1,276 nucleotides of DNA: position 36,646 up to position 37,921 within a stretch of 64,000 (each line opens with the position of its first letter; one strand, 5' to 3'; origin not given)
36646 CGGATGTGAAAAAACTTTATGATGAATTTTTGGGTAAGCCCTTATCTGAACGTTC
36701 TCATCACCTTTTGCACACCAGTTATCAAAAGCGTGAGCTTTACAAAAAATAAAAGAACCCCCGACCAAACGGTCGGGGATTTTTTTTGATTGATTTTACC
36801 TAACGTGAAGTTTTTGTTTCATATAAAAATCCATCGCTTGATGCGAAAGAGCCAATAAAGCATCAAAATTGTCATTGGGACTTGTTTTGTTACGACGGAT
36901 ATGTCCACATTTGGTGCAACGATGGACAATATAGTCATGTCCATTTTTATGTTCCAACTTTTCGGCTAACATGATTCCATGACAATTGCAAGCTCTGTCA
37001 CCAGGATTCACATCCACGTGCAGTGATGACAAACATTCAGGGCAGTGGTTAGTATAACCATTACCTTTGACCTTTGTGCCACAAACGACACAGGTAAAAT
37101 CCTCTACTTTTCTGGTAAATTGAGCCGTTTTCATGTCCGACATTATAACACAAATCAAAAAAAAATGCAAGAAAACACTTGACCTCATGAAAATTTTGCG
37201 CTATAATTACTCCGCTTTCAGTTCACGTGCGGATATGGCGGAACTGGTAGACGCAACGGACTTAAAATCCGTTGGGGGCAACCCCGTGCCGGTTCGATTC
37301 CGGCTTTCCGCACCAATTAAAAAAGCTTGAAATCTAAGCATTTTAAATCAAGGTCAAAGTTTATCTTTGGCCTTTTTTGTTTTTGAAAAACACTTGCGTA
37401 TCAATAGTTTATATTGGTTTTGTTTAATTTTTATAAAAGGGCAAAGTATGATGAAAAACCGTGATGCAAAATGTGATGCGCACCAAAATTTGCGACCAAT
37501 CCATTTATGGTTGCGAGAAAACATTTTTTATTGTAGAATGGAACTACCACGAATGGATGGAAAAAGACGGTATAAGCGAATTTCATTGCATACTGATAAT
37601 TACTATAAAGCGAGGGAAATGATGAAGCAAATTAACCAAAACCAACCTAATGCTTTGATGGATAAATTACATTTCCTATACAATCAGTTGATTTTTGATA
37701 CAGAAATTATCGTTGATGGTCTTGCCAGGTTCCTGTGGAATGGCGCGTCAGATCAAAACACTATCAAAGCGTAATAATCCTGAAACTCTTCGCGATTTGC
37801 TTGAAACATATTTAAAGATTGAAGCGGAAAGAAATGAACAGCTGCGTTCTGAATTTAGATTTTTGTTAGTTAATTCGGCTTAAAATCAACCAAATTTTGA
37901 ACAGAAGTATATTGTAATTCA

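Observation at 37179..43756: tRNA-Leu-integrated genomic island bounded by ~120-nt direct repeats, with a decayed integrase and a pseudo-tRNA copy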

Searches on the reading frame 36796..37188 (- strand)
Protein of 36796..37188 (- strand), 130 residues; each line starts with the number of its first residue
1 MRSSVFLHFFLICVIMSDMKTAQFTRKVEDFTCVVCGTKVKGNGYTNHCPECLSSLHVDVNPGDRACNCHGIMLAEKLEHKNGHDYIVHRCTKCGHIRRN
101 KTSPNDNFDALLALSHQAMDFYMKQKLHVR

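Call 8: search_protein_families(library=pfam, proteins=[window:36796-37188:-], max_evalue=0.01)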
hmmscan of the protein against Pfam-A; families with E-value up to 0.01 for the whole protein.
window:36796-37188:- (130 aa): 6 families
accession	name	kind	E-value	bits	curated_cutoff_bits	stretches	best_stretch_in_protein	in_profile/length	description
PF12647.12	RNHCP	-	2.8e-26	91.8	24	1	29-111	2-89/90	RNHCP domain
PF23455.1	DUF7129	-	0.00034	20.7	30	1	29-55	10-36/45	Domain of unknown function (DUF7129)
PF23458.2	DUF7130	-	0.00049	20.4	35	0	77-100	42-65/89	Domain of unknown function (DUF7130)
PF08209.17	Sgf11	-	0.0007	19.5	26.4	1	28-54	2-28/33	Sgf11 (transcriptional regulation protein)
PF03107.22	C1_2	-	0.0011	19.7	26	1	28-58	15-45/48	C1 domain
PF21349.2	RUBY_RBDX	-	0.0014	18.4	26.5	0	32-52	2-22/30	Rubrerythrin, rubredoxin-like domain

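Call 11: find_encoding_contigs(protein=window:36796-37188:-, flank=10000, max_places=10)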
Protein window:36796-37188:- (130 aa): no gene with exactly this product is on record in the collection.
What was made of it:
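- Tried and rejected: It is not on record (call 11).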

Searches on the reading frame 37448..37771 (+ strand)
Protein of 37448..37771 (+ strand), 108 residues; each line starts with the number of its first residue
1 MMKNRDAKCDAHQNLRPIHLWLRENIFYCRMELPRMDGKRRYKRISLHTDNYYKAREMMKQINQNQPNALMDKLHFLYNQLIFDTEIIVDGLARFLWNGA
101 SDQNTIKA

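Call 79: predict_structure(alignment_id=A5)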
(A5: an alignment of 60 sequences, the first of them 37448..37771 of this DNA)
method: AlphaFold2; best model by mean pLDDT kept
length: 108 residues; sequences in the alignment: 60
mean_pLDDT: 68.7   pTM: 0.47
mean pLDDT of the five models: 68.7, 68.2, 67.2, 65.6, 63.4
residues with pLDDT >= 90: 10; 70-90: 48; 50-70: 31; < 50: 19
segments of 3 or more residues with pLDDT < 50: 1-4, 11-15, 101-105
pLDDT, mean of each block of 10 residues (from residue 1): 46 56 89 84 87 88 68 73 64 51 44
secondary structure, 60 per line:
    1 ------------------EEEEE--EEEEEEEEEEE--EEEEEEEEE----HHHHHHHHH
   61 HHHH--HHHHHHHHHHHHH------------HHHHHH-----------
elements in order: E19-23 E26-36 E39-47 H52-64 H67-79 H92-97
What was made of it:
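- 37448..37774 (+): Integrase stub: 108-aa ORF, of which residues 1-88 (37448-37717) match the N-terminal domain of about 530-aa tyrosine integrases. The catalytic domain is deleted. Model with a three-stranded sheet plus helix, pLDDT 84-89 for residues 21-60 (call 79).
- On P4-type integrases (P4-type N-terminal arm-binding family plus PF00589): The model has strands 19-23, 26-36 and 39-47 and helix 52-64, with pLDDT 84-89 (call 79).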

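Call 81: fold_search(model_id=the predicted structure, library=pdb)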
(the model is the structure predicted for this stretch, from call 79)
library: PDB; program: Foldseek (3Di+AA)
matches with E <= 10: 331; with E <= 0.001: 0
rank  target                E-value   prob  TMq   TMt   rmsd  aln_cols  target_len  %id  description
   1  2qm4_B                5.1e-01  0.15  0.23  0.12  21.7        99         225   16  Crystal structure of human XLF/Cernunnos, a non-homologous end-joining factor (released 2007-12-11)
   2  2r9a_A                9.5e-01  0.12  0.22  0.12  22.2       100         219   13  Crystal structure of human XLF (released 2008-01-01)
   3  8p0w_A                1.2e+00  0.21  0.23  0.15   7.3        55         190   11  Structure of the human Commander complex COMMD ring (released 2024-03-20)
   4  5nms_A                1.5e+00  0.28  0.20  0.16   4.1        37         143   11  Hsp21 dodecamer, structural model based on cryo-EM and homology modelling (released 2017-05-03)
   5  8rl2_LT               1.6e+00  0.11  0.19  0.17  13.2        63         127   14  Human pre-60S - State 5 (released 2025-01-15)
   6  9r2l_A                1.6e+00  0.11  0.19  0.16  10.9        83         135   10  De novo designed N37 protein fold (released 2025-05-14)
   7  1x11_A                1.6e+00  0.10  0.20  0.17   7.0        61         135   23  X11 PTB DOMAIN (released 1998-01-14)
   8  3sr2_G                1.7e+00  0.11  0.24  0.13  22.6        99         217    9  Crystal Structure of Human XLF-XRCC4 Complex (released 2011-07-20)
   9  8pv6_LT               1.7e+00  0.07  0.22  0.18  14.5       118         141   12  Chaetomium thermophilum pre-60S State 3 - post-5S rotation with Rix1 complex with Foot - composite structure (released 2023-11-15)
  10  2jzl_MODEL_1_A        1.9e+00  0.33  0.21  0.20   2.4        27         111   22  Structure of NcCVNH (N. CRASSA CVNH) (released 2008-03-25)
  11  9cpa_h                1.9e+00  0.09  0.23  0.03  30.1       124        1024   10  Structure of a Mammalian DHX29-bound 43S Pre-initiation Complex (released 2025-07-23)
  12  4gs3                  2.2e+00  0.12  0.19  0.22   3.8        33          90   21  Dimeric structure of the N-terminal domain of PriB protein from Thermoanaerobacter tencongensis solved ab initio (released 2012-09-19)
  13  9r2l_H                2.3e+00  0.08  0.20  0.16  11.0        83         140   11  De novo designed N37 protein fold (released 2025-05-14)
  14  4har_B                2.5e+00  0.21  0.24  0.27   7.9        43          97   16  Crystal Structure of Rubella virus capsid protein (residues 127-277) (released 2013-12-11)
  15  4wpy                  2.5e+00  0.14  0.26  0.31   8.3        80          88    9  Racemic crystal structure of Rv1738 from Mycobacterium tuberculosis (Form-II) (released 2015-03-18)
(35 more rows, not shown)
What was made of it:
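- On P4-type integrases (P4-type N-terminal arm-binding family plus PF00589): Foldseek found nothing (call 81).
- Tried and rejected: Nothing significant (call 81).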
